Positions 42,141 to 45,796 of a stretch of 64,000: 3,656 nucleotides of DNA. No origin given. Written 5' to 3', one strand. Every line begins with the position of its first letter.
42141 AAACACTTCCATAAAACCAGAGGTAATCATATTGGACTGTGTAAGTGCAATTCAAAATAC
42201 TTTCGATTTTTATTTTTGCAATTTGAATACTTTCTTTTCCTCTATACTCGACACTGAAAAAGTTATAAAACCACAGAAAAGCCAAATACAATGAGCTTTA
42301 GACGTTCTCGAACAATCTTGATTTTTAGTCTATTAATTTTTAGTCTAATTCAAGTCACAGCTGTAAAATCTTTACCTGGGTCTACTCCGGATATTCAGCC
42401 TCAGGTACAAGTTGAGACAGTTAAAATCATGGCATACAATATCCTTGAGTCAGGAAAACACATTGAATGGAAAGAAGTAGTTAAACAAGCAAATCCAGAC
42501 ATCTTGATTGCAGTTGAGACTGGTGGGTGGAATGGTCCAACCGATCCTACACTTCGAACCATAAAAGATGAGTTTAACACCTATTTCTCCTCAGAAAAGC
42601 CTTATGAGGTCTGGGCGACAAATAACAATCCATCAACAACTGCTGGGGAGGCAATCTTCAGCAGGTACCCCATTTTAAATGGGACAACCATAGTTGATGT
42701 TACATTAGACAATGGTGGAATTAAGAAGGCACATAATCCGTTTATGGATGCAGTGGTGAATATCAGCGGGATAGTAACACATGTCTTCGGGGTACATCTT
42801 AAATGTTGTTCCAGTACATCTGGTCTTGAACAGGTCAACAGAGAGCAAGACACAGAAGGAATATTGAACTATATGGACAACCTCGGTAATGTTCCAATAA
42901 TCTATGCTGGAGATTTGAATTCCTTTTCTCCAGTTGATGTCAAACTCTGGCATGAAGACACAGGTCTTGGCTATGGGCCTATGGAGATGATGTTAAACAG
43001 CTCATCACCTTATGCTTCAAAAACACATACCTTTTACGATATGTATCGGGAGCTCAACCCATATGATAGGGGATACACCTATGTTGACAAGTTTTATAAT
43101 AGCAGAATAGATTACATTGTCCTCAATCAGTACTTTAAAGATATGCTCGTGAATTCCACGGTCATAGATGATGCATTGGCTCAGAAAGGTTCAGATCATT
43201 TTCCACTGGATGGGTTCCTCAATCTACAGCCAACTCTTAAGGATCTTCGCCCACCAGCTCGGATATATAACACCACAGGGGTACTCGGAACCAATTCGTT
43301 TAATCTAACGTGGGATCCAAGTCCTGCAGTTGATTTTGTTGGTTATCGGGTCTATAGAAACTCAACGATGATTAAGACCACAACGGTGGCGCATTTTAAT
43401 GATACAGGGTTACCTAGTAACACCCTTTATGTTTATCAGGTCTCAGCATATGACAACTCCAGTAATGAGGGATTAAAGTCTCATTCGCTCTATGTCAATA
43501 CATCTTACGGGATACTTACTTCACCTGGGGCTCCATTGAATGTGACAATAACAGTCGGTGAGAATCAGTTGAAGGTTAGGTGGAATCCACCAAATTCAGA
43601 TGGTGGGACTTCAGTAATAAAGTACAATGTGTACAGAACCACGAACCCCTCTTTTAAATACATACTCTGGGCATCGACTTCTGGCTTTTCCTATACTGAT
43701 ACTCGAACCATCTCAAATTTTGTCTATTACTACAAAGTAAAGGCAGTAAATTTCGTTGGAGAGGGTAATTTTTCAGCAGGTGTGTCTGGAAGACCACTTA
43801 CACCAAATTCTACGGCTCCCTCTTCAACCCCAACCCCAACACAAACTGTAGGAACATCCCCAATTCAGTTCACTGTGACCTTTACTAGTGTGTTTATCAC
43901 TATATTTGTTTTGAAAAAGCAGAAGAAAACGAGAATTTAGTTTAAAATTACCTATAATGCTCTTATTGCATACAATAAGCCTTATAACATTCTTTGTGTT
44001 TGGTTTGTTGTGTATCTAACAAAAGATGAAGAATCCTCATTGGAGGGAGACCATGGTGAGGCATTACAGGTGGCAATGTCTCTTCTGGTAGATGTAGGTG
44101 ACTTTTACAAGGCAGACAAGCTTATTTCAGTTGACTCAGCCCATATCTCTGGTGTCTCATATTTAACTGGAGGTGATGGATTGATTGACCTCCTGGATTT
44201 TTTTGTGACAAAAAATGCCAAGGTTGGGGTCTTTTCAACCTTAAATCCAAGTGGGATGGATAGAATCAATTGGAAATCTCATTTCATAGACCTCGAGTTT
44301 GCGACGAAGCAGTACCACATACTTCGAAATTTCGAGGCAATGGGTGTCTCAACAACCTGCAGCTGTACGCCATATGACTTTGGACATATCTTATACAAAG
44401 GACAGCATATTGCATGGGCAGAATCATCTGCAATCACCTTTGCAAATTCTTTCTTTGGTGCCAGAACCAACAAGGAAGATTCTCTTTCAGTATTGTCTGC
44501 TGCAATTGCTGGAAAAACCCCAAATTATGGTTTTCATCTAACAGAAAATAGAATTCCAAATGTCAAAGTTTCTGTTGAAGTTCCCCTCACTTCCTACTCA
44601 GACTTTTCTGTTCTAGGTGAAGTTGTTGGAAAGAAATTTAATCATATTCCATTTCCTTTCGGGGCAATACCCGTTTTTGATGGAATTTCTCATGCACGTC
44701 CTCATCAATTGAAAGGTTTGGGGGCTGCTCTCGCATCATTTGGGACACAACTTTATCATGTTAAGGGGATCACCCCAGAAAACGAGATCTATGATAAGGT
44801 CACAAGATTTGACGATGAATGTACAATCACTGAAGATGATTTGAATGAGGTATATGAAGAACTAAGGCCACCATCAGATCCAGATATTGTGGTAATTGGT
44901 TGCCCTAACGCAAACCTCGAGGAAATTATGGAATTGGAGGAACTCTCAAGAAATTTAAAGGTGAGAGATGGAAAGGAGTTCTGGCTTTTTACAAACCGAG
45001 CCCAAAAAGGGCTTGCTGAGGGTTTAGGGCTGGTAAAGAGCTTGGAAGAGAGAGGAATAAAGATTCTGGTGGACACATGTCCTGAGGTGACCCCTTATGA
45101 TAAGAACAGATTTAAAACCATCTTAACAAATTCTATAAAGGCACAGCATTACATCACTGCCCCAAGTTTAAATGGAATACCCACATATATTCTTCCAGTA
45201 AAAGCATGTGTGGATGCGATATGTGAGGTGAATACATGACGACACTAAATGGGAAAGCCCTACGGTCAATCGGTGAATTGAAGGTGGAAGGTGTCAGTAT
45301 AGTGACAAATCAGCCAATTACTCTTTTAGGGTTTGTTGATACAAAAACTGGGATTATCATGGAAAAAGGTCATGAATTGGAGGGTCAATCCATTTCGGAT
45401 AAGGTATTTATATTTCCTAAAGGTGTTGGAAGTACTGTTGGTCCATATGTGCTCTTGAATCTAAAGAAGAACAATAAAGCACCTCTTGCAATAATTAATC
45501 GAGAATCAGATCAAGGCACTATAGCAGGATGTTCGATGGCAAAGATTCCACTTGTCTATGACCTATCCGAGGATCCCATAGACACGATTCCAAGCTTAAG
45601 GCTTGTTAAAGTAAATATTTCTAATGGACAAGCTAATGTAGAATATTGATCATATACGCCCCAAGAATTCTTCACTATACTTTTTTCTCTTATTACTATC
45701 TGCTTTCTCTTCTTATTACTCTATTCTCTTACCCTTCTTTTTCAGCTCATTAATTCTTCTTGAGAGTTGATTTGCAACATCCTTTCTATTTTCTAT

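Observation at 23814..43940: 20-kb co-directional island of four giant secreted, C-terminally anchored surface proteins with eukaryote-type adhesion domains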

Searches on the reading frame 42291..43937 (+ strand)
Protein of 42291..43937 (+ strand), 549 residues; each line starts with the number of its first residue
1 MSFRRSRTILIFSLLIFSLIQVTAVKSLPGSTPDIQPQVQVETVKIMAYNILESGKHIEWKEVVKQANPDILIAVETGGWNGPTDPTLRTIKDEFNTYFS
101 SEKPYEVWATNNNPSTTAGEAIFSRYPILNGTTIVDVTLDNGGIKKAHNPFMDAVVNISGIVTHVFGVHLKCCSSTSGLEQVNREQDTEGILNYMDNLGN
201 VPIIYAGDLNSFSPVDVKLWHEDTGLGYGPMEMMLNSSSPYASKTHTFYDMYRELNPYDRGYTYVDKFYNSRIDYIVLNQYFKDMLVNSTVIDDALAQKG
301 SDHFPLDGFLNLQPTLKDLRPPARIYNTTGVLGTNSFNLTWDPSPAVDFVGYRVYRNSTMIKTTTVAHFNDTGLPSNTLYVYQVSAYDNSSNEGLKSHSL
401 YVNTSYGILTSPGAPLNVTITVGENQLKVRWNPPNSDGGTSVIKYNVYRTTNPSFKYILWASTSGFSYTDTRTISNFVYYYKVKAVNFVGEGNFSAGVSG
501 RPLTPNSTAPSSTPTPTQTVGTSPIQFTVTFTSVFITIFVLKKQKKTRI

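Call 7: search_protein_families(library=pfam, proteins=[window:42291-43937:+], max_evalue=0.01)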
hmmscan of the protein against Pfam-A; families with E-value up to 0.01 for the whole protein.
window:42291-43937:+ (549 aa): 3 families
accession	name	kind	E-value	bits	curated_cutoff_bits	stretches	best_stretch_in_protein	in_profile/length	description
PF00041.27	fn3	-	2.4e-10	40.9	25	2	414-499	2-82/84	Fibronectin type III domain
PF03372.29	Exo_endo_phos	-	1.3e-08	35.3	24.5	1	58-303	20-225/225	Endonuclease/Exonuclease/phosphatase family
PF25523.1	Ig_RIMBP2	-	0.00048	20.5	27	0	411-448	2-46/105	RIMBP2-like, immunoglobulin-like domain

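Call 13: search_protein_families(library=ncbifam, proteins=[window:42291-43937:+], max_evalue=0.1)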
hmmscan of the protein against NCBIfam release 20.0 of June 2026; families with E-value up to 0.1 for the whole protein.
window:42291-43937:+ (549 aa): 3 families
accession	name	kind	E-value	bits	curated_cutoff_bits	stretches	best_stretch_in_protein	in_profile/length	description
NF041611.1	exoglucan_CbhB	equivalog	3.6e-17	61.7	1950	1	325-520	710-901/997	exoglucanase CbhB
TIGR00195.1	exoDNase_III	equivalog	6.8e-07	29.2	182.55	1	189-306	125-250/254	exodeoxyribonuclease III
TIGR00633.1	xth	equivalog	7.5e-07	28.9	99.05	1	45-306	2-250/255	exodeoxyribonuclease III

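Call 81: search_protein_families(library=padloc, proteins=[window:42291-43937:+], max_evalue=0.001)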
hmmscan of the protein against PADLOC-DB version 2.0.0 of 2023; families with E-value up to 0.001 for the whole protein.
window:42291-43937:+ (549 aa): 0 families

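Call 114: find_related_loci(query=window:42291-43937:+, collection=metagenome_contigs, flank=10000)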
Query window:42291-43937:+ (549 aa) in metagenome_contigs; peptide patterns used: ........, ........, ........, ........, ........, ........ (x = any residue, [..] = any of these).
89 stretches matched a pattern, but none encodes a relative of the query by tblastn (E <= 1e-3).

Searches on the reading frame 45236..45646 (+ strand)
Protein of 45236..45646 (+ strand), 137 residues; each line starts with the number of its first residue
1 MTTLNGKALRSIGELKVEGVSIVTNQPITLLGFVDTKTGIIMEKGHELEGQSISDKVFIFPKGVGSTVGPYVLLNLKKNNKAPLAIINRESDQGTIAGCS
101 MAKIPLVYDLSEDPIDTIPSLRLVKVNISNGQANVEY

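Call 9: search_protein_families(library=pfam, proteins=[window:45236-45646:+], max_evalue=0.001)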
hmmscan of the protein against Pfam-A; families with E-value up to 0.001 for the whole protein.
window:45236-45646:+ (137 aa): 1 family
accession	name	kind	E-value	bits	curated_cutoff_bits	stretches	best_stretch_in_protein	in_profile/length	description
PF01989.23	AcnX_swivel_put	-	1.2e-28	99.1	27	1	29-107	2-80/80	Aconitase X swivel domain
